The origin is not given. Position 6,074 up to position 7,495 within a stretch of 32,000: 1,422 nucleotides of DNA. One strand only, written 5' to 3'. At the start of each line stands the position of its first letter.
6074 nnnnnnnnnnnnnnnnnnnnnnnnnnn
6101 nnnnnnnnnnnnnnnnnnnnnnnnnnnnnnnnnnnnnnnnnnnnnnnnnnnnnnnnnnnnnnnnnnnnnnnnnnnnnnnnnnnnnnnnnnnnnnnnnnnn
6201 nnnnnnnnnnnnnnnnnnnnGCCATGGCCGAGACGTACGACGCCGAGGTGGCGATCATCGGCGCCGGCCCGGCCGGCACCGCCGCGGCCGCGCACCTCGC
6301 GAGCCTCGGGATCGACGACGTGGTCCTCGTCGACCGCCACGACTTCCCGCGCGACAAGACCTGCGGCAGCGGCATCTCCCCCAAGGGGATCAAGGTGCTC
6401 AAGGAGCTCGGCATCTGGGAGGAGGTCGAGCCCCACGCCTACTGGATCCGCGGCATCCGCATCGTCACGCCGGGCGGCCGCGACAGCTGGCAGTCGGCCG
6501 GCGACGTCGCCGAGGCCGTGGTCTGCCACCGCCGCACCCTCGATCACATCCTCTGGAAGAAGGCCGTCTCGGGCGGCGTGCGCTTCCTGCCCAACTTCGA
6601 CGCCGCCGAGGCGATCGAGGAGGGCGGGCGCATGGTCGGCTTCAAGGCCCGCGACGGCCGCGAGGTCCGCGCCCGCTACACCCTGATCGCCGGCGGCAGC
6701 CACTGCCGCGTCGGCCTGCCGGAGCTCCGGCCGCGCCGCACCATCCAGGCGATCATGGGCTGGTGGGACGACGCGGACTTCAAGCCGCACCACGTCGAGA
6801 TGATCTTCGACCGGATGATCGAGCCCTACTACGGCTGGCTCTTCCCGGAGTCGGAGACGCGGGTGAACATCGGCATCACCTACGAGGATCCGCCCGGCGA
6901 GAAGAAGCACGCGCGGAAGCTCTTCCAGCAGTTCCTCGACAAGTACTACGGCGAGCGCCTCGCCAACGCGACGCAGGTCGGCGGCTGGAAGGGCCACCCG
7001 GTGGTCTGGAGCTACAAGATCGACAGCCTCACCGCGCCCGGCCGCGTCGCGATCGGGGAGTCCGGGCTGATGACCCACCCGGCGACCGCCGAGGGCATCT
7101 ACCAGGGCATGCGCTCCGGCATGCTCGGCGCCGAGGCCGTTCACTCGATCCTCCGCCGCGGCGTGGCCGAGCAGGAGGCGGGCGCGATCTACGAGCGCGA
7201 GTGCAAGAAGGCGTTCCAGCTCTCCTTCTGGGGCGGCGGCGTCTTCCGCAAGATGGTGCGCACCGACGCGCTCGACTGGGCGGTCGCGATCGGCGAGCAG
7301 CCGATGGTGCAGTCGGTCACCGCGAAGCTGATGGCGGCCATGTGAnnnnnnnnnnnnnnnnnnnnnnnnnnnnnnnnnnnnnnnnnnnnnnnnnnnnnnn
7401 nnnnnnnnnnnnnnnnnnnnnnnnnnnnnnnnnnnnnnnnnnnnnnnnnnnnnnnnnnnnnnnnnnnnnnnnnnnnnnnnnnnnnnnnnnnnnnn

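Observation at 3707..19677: Compact, translationally coupled mevalonate-to-sterol operon in which half of the genes are domain fusions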

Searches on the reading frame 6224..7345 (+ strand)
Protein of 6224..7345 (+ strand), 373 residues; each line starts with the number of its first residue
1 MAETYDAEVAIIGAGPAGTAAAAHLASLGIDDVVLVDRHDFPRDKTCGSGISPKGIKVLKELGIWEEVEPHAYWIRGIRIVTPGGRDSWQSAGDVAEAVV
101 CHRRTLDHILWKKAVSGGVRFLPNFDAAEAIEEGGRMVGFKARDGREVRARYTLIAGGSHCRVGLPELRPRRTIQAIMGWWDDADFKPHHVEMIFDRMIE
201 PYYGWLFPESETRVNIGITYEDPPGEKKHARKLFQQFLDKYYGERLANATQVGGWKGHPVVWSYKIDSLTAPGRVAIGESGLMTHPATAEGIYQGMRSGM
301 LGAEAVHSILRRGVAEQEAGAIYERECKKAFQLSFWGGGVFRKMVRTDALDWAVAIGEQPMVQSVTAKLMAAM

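Call 5: search_protein_families(library=pfam, proteins=[window:6224-7345:+], max_evalue=0.01)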
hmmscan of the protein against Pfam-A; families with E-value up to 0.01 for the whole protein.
window:6224-7345:+ (373 aa): 15 families
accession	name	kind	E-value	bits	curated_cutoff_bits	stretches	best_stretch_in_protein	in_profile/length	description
PF01494.25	FAD_binding_3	-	5.7e-16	59.1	22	1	7-163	2-163/349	FAD binding domain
PF01266.30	DAO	-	2.3e-12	47.6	27.9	2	9-43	2-35/353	FAD dependent oxidoreductase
PF05834.18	Lycopene_cycl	-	1.4e-08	34.7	23.4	1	102-329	85-314/380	Lycopene cyclase protein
PF07992.20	Pyr_redox_2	-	2.6e-06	27.5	26.1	1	8-162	2-112/291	Pyridine nucleotide-disulphide oxidoreductase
PF22578.2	GGR_cat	-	9.4e-06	25.9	27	1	183-245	12-75/88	Geranylgeranyl reductase catalytic domain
PF13450.12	NAD_binding_8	-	6.2e-05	23.6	21.9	1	11-41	1-30/68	NAD(P)-binding Rossmann-like domain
PF00890.30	FAD_binding_2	-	0.00015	21.6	20.4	1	9-39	2-31/414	FAD binding domain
PF13738.12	Pyr_redox_3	-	0.00019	21.3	30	1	11-39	2-30/305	Pyridine nucleotide-disulphide oxidoreductase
PF03486.20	HI0933_like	-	0.00029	20.8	50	1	8-50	2-43/244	HI0933-like protein Rossmann domain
PF00070.33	Pyr_redox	-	0.00097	20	22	1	9-63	2-54/82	Pyridine nucleotide-disulphide oxidoreductase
PF01134.28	GIDA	-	0.0011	18.6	22.1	1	9-36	2-28/391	Glucose inhibited division protein A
PF04820.20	Trp_halogenase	-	0.0011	18.4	21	0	9-67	2-62/458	Tryptophan halogenase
PF12831.13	FAD_oxidored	-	0.0016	18.3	27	1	8-41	1-33/416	FAD dependent oxidoreductase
PF00899.27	ThiF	-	0.0022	17.6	28.1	1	7-38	21-52/238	ThiF family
PF01488.26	Shikimate_DH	-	0.0045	17.5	24.3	1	4-39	10-45/138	Shikimate / quinate 5-dehydrogenase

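Call 6: search_protein_families(library=ncbifam, proteins=[window:6224-7345:+], max_evalue=0.001)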
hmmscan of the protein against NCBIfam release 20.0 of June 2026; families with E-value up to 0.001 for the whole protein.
window:6224-7345:+ (373 aa): 47 families (the best 25 are shown)
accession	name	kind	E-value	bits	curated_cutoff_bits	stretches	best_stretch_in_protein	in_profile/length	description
TIGR02032.1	GG-red-SF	subfamily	6.1e-46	157.4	158.8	1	9-306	3-297/297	geranylgeranyl reductase family protein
NF045655.1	MkRedMenJ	equivalog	6e-26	91.3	700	1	6-308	4-317/406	menaquinone reductase MenJ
NF041080.1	DGGGPL_reductase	equivalog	2.2e-22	79.5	580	1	8-316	3-321/447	digeranylgeranylglycerophospholipid reductase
NF049967.1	QhpG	equivalog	1.5e-21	76.8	240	1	9-332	1-312/423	flavin-dependent monooxygenase QhpG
TIGR02023.1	BchP-ChlP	subfamily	1.2e-20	73.8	343.3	1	8-345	2-335/388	geranylgeranyl diphosphate reductase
NF041160.1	DGGPL_Thplmales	equivalog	1.2e-16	60.7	780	1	8-332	5-336/396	digeranylgeranylglycerophospholipid reductase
TIGR01988.1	Ubi-OHases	subfamily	2.1e-14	53.2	224.65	1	8-162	1-166/387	ubiquinone biosynthesis hydroxylase, UbiH/UbiF/VisC/COQ6 family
NF005313.0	PRK06847.1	subfamily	4.1e-13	49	372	1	8-157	6-157/375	hypothetical protein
NF005691.0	PRK07494.1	equivalog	9.7e-12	44.1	459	1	4-86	6-86/404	UbiH/UbiF family hydroxylase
TIGR01984.1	UbiH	equivalog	4e-11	42.4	392.2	1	8-160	1-161/382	2-octaprenyl-6-methoxyphenyl hydroxylase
NF041385.1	Dggglyphlred_Halo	equivalog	5.4e-11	41.7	700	1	1-319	1-326/405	digeranylgeranylglycerophospholipid reductase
NF033113.0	halo_ClmS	equivalog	8.3e-11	41.1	900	1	7-332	3-347/570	chloramphenicol-biosynthetic FADH2-dependent halogenase CmlS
NF004834.1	PRK06185.1-3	subfamily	3.3e-10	39.4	500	1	4-162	5-171/420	FAD-dependent oxidoreductase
NF004832.0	PRK06184.1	subfamily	1.6e-09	37.1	476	1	3-72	3-71/506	hypothetical protein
TIGR02028.1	ChlP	equivalog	2.2e-09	36.6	505.3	1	9-118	3-107/398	geranylgeranyl reductase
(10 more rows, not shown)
